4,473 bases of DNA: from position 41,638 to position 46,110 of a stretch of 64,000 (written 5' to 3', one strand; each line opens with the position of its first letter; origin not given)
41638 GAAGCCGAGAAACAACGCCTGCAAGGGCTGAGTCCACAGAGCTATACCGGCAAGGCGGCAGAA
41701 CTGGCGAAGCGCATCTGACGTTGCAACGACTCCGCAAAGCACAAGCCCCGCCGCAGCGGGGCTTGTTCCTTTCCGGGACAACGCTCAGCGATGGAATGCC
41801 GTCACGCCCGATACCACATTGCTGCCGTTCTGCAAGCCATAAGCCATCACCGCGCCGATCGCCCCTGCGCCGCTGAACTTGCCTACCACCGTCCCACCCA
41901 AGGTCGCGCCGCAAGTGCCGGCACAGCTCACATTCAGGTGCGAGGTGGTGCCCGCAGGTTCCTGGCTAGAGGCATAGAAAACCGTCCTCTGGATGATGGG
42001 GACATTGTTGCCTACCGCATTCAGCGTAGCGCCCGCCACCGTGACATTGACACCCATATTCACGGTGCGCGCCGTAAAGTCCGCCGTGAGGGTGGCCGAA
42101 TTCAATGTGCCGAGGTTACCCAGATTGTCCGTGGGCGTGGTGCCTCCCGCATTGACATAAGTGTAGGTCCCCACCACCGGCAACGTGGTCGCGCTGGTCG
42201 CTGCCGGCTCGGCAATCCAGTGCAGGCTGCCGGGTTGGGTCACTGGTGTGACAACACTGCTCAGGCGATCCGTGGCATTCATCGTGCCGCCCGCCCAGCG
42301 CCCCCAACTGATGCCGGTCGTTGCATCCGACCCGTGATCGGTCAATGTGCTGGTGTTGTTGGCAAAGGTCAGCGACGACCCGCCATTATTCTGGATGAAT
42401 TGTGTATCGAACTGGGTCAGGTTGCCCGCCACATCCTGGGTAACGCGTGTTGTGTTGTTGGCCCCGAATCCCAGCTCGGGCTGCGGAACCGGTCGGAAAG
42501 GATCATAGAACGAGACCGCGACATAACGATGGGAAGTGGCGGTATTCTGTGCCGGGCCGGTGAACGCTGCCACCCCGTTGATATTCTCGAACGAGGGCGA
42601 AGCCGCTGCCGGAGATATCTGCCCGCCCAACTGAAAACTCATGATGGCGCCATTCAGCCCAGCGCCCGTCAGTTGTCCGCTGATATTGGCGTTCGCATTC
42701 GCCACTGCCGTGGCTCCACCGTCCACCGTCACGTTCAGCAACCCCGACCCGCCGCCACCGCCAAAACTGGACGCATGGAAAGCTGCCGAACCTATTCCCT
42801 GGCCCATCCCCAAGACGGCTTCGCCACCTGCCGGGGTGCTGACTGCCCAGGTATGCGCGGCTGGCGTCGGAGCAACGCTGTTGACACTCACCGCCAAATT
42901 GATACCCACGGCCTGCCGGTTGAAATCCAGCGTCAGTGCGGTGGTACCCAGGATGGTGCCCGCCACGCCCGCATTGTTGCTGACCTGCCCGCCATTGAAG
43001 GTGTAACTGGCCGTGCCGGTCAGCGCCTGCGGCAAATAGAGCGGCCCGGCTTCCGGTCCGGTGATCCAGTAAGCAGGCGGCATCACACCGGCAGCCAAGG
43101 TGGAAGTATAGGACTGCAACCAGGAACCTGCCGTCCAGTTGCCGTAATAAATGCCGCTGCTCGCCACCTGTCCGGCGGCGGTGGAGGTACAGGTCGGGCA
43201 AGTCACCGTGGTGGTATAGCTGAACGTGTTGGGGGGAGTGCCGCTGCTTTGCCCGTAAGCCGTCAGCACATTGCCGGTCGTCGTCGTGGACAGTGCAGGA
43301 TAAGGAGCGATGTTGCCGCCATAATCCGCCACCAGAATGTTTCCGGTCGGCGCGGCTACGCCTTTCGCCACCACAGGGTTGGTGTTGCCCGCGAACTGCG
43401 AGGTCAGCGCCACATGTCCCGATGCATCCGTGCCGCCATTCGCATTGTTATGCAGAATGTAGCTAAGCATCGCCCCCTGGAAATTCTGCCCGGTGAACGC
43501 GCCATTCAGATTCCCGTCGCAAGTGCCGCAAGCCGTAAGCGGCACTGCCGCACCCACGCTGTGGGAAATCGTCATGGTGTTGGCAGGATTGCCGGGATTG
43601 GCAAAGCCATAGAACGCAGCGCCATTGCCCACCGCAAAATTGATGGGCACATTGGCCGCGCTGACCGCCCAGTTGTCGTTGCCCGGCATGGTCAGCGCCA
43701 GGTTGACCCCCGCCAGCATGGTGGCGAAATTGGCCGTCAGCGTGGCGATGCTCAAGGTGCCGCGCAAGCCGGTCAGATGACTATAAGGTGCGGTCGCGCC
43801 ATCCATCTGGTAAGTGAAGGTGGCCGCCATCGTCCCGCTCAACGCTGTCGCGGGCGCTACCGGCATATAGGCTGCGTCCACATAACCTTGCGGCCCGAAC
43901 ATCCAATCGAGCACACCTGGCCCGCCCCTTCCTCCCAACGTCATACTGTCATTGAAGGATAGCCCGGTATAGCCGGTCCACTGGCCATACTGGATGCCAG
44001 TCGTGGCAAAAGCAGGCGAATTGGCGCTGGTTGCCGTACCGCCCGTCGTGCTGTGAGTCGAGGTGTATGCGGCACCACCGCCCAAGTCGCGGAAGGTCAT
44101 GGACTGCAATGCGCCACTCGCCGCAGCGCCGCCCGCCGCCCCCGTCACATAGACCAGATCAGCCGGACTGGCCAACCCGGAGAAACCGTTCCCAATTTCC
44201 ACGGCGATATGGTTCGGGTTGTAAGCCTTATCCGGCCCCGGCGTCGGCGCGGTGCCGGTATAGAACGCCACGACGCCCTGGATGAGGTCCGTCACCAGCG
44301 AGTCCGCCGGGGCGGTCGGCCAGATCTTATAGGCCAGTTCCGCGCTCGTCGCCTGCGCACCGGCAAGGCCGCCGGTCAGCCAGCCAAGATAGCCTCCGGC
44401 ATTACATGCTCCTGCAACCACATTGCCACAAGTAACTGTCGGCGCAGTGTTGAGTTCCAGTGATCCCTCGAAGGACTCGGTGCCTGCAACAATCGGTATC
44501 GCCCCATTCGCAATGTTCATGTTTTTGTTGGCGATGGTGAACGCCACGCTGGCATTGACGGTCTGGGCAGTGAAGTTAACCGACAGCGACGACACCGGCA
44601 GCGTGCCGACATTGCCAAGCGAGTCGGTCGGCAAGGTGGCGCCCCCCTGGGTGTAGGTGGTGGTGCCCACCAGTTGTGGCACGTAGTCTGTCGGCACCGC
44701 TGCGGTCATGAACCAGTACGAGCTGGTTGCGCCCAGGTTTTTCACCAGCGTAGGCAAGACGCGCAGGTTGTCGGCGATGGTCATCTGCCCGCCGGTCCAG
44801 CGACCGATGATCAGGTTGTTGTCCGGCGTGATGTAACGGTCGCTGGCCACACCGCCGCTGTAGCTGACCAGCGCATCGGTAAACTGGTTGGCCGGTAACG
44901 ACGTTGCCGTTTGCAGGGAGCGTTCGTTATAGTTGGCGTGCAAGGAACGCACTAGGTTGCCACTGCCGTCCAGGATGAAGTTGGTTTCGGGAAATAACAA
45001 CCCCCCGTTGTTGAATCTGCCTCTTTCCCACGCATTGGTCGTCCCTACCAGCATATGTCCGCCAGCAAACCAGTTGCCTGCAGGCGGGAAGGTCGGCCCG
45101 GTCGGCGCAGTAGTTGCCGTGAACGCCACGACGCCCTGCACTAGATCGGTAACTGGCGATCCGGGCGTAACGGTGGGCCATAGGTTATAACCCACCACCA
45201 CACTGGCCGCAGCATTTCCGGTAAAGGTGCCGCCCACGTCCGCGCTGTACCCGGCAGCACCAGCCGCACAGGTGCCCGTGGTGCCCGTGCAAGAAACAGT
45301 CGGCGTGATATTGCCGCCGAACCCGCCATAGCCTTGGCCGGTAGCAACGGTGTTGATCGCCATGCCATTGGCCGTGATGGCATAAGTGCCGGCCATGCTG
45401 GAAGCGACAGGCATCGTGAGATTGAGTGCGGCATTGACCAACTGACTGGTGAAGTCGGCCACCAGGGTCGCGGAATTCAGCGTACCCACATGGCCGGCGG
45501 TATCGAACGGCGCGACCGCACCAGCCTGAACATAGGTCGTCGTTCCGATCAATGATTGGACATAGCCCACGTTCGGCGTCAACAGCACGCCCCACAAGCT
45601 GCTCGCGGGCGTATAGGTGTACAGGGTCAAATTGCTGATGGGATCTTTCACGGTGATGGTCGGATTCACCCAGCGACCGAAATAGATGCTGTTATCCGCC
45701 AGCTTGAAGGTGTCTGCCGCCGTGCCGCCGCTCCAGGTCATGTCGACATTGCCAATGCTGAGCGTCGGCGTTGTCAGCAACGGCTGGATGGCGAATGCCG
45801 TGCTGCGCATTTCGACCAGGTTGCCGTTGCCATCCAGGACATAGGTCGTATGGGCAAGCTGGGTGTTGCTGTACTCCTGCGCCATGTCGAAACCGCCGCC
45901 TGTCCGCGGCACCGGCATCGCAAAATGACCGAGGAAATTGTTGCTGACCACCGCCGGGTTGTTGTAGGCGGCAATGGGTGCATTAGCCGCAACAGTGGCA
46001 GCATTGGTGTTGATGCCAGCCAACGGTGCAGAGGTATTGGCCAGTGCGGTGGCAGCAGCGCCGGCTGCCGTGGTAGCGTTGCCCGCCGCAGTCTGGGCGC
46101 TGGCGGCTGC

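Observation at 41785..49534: Candidate type XI (Slam) secretion system with a giant 2067-aa multi-lobed cargo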

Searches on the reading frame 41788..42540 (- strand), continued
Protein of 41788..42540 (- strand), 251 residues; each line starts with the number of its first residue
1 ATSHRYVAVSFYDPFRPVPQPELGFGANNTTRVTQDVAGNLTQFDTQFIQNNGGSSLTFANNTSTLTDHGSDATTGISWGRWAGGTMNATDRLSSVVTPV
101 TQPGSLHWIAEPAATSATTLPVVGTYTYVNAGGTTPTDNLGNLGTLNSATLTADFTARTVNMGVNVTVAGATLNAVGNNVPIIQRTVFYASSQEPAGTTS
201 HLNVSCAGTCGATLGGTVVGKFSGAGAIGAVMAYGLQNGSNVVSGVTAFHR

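Call 93: list_cluster_members(proteins=[P0152, P0154, P0157, P0158, P0161, P0200, P0284, P0030])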
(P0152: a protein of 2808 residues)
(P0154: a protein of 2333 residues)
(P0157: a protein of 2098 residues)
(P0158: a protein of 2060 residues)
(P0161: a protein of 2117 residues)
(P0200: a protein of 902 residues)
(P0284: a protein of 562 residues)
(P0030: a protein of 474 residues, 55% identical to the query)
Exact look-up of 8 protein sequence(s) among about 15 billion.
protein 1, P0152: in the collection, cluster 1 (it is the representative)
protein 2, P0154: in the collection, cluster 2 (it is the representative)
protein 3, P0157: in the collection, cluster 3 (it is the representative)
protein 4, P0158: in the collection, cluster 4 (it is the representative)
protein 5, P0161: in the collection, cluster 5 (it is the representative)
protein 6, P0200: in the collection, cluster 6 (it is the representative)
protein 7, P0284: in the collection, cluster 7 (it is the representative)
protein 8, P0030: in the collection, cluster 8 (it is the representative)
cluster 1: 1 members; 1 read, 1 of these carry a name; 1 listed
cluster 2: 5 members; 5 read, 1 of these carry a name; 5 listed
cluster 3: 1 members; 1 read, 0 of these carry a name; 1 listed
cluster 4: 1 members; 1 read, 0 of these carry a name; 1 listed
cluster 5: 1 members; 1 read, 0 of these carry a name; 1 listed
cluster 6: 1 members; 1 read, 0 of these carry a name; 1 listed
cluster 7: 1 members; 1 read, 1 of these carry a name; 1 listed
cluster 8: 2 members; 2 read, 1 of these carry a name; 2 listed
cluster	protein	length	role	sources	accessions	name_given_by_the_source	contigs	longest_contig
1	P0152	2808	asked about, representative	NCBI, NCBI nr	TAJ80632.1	MAG: hypothetical protein EPO42_04010 [Gallionellaceae bacterium]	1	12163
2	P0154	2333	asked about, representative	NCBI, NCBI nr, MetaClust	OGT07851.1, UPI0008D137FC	MAG: hypothetical protein A3J49_16235 [Gallionellales bacterium ... | status=active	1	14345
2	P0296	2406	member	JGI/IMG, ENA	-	-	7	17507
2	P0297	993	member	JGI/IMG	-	-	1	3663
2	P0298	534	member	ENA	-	-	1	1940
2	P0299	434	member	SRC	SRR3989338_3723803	-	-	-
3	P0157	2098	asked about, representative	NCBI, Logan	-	-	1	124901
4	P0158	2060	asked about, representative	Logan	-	-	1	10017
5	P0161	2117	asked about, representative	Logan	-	-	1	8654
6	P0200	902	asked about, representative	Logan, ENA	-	-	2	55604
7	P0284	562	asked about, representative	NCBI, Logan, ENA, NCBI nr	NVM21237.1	MAG: FecR domain-containing protein [Desulfobacterales bacterium] | FecR domain-containing protein [Desulfobacterales bacterium]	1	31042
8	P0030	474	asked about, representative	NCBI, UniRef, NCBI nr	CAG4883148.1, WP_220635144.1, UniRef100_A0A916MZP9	conserved exported protein of unknown function [Georgfuchsia toluolica] | Surface lipoprotein assembly modifier C-terminal domain-containing protein n=1 ... | tetratricopeptide repeat protein [Georgfuchsia toluolica]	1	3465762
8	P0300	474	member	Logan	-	-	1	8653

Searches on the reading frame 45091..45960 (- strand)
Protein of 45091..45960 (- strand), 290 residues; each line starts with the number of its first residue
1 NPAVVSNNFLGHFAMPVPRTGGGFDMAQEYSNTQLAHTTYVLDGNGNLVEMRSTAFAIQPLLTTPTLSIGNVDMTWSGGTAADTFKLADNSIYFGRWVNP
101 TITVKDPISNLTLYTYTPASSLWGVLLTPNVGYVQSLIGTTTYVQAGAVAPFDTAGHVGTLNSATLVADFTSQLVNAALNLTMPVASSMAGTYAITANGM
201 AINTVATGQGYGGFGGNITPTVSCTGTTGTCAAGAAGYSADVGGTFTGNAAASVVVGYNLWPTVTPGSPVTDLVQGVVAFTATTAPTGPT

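Call 15: search_protein_families(library=pfam, alignment_id=A1, max_evalue=10)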
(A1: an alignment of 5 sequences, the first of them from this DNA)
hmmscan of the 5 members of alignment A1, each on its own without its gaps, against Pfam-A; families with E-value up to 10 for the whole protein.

A. member 1, seq(290 aa): 1 family
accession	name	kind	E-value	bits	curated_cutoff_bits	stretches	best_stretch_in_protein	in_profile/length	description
PF15548.11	DUF4655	-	0.29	10.2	27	1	107-173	402-466/525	Domain of unknown function (DUF4655)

B. families by the number of members that match (of 5 scanned): 2 families
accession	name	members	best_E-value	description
PF24033.1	DUF7342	1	0.045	Family of unknown function (DUF7342)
PF15548.11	DUF4655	1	0.29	Domain of unknown function (DUF4655)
